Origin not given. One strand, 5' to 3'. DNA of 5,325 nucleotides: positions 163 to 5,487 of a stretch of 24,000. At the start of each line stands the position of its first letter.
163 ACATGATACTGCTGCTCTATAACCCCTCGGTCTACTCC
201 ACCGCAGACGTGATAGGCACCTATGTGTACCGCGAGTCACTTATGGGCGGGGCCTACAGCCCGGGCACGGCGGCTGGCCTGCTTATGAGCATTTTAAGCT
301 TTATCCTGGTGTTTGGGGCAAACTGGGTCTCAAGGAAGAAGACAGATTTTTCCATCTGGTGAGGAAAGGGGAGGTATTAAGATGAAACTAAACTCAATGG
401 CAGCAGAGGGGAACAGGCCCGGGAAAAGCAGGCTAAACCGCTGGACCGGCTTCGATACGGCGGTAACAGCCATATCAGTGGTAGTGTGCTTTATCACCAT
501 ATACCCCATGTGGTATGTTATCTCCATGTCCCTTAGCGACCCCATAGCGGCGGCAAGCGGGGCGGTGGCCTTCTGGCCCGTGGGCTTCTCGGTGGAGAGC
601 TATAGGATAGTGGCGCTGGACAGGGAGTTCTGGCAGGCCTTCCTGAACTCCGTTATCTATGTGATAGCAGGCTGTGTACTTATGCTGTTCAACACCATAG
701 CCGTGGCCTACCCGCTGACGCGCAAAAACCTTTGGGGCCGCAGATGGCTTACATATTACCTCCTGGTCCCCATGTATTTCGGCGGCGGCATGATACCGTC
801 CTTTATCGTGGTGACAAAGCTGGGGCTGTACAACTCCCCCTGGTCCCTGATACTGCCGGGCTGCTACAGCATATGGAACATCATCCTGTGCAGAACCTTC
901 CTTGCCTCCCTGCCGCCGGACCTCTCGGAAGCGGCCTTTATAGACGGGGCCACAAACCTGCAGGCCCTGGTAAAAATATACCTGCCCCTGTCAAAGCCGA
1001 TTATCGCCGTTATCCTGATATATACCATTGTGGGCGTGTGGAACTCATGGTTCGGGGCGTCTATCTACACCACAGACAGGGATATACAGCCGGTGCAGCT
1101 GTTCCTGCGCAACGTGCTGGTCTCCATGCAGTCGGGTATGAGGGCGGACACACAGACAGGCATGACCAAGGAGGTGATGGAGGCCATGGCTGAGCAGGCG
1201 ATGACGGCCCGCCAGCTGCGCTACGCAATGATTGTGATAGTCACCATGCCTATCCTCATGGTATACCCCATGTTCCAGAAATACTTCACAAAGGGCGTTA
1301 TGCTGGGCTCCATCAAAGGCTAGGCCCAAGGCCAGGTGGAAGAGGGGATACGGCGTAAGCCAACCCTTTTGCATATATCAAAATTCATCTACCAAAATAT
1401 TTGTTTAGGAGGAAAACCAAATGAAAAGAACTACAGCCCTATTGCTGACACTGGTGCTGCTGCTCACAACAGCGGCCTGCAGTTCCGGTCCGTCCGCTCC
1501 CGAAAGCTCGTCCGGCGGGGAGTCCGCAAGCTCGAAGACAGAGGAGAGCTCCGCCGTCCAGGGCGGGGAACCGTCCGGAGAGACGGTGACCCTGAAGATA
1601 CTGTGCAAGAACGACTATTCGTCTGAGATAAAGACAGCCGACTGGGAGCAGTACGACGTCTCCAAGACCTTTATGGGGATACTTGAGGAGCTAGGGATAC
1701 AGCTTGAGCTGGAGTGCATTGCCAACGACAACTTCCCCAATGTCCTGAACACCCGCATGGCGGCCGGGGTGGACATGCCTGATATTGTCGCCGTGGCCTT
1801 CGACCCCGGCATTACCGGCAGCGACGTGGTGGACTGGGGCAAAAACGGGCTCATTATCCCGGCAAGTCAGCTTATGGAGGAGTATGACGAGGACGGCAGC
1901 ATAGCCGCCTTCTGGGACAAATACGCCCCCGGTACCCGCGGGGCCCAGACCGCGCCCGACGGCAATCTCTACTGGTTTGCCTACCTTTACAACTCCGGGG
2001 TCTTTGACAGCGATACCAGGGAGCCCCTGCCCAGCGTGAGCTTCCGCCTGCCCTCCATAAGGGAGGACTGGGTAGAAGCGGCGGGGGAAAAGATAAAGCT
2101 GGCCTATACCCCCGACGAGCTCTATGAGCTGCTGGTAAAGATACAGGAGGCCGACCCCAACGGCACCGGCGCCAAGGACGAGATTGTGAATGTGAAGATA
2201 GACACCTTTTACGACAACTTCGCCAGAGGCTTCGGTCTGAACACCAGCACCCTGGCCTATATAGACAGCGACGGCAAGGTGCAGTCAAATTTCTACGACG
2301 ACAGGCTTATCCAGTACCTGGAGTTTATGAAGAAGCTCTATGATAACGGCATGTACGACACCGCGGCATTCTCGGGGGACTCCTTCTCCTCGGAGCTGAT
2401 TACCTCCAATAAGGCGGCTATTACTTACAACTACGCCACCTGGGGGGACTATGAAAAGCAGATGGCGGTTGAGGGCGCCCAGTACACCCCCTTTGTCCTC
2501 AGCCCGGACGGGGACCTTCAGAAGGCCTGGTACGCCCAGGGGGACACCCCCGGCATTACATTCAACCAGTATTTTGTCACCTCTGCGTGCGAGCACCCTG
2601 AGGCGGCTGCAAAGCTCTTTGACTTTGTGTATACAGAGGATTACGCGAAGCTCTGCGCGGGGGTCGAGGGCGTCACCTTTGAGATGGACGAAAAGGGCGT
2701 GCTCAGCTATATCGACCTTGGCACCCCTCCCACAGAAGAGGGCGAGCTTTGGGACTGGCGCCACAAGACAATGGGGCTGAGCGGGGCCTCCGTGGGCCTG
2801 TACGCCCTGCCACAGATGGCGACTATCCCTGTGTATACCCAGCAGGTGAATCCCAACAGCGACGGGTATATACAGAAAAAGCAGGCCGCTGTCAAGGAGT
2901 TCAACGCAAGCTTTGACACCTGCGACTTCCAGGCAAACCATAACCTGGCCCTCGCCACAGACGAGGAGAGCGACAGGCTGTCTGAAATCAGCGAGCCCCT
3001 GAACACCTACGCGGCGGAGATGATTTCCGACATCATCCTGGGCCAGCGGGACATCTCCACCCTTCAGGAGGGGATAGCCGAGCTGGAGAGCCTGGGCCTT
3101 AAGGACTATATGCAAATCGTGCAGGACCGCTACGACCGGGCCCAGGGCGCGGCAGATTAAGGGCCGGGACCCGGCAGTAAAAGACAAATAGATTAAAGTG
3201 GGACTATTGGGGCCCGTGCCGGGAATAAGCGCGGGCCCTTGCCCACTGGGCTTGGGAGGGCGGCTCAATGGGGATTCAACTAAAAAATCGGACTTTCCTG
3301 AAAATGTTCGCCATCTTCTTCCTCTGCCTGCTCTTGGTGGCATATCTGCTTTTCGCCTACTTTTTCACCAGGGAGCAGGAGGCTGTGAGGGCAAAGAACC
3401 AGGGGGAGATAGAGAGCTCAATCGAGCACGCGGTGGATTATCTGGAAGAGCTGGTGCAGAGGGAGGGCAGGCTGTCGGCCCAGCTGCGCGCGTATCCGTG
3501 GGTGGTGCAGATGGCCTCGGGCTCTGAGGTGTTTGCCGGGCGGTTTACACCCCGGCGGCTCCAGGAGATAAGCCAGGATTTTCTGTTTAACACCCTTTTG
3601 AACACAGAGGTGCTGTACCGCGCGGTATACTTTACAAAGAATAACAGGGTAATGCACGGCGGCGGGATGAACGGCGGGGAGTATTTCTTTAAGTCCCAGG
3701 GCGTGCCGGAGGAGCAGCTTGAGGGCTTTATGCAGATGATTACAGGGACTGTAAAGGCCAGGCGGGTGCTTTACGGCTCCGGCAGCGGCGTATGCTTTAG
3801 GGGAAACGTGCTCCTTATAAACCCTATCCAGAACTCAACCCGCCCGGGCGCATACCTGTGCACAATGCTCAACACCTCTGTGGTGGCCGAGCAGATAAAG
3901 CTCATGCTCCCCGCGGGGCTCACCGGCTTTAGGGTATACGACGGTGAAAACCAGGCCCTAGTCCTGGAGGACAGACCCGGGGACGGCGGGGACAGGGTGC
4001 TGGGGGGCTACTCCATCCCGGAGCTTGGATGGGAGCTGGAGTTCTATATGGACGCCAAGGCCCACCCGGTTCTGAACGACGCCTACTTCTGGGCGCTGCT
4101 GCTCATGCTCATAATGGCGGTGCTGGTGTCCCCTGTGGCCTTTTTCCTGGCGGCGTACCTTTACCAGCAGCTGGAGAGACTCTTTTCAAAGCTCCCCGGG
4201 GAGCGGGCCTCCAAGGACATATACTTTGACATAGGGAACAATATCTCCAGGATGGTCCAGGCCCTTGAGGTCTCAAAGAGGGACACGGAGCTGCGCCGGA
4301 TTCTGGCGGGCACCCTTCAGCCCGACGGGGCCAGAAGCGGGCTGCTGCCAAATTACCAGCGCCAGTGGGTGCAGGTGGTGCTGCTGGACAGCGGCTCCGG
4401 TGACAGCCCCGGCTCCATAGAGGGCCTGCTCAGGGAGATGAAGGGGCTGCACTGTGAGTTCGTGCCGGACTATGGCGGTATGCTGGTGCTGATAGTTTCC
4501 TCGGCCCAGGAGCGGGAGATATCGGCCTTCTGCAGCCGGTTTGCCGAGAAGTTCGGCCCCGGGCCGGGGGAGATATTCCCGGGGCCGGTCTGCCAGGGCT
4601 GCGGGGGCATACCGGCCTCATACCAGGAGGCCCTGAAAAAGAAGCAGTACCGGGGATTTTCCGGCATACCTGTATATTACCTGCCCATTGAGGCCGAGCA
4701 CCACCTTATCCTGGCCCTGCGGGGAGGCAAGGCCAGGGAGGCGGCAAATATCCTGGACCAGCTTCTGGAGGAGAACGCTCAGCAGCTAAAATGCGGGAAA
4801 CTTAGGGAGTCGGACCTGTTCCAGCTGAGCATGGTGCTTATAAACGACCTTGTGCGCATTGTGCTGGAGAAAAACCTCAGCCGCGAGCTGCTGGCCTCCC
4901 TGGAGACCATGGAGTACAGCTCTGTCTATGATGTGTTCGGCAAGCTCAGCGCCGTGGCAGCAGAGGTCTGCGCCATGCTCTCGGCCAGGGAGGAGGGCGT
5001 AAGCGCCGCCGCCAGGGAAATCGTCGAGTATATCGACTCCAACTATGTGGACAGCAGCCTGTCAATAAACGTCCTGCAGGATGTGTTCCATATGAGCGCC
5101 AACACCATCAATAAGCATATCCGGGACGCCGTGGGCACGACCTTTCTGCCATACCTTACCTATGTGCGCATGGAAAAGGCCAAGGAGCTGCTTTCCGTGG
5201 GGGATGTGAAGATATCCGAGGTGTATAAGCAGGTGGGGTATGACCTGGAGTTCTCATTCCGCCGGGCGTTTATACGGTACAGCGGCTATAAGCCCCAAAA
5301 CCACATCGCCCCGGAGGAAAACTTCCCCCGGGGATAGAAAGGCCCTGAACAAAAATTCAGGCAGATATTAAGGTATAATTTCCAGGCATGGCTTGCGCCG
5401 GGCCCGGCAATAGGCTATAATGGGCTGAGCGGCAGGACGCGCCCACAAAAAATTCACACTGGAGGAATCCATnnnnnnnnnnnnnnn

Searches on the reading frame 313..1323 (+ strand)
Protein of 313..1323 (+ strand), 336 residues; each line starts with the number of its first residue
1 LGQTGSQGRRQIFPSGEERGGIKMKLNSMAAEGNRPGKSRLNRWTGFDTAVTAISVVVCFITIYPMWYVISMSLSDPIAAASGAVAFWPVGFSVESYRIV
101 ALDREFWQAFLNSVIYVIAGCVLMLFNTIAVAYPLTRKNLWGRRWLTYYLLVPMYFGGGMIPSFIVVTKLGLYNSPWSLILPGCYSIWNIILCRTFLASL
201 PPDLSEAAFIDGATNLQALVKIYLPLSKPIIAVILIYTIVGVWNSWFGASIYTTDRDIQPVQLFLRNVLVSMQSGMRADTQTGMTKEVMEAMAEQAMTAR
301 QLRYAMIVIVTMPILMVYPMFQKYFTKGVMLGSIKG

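Call 8: search_protein_families(library=pfam, proteins=[window:313-1323:+])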
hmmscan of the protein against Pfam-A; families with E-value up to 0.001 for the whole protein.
window:313-1323:+ (336 aa): 1 family
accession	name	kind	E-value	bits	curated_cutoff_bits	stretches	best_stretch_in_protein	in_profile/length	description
PF00528.27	BPD_transp_1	-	6.3e-13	49.3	26.4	1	136-329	10-182/184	Binding-protein-dependent transport system inner membrane component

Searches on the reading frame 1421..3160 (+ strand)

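Call 8: search_protein_families(library=pfam, proteins=[window:1421-3160:+])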
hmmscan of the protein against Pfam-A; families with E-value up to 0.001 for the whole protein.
window:1421-3160:+ (579 aa): 1 family
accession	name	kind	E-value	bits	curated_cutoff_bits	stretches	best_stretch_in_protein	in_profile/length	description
PF01547.30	SBP_bac_1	-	6e-10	40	26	1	89-409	18-306/307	Bacterial extracellular solute-binding protein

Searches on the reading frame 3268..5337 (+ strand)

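Call 8: search_protein_families(library=pfam, proteins=[window:3268-5337:+])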
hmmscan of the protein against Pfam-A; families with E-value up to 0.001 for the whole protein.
window:3268-5337:+ (689 aa): 2 families
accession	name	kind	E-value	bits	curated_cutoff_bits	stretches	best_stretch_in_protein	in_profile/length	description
PF12833.13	HTH_18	-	6.9e-14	52.3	33.6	1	606-677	4-75/80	Helix-turn-helix domain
PF17853.6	GGDEF_2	-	6.7e-07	30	24.5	1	366-457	21-112/116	GGDEF-like domain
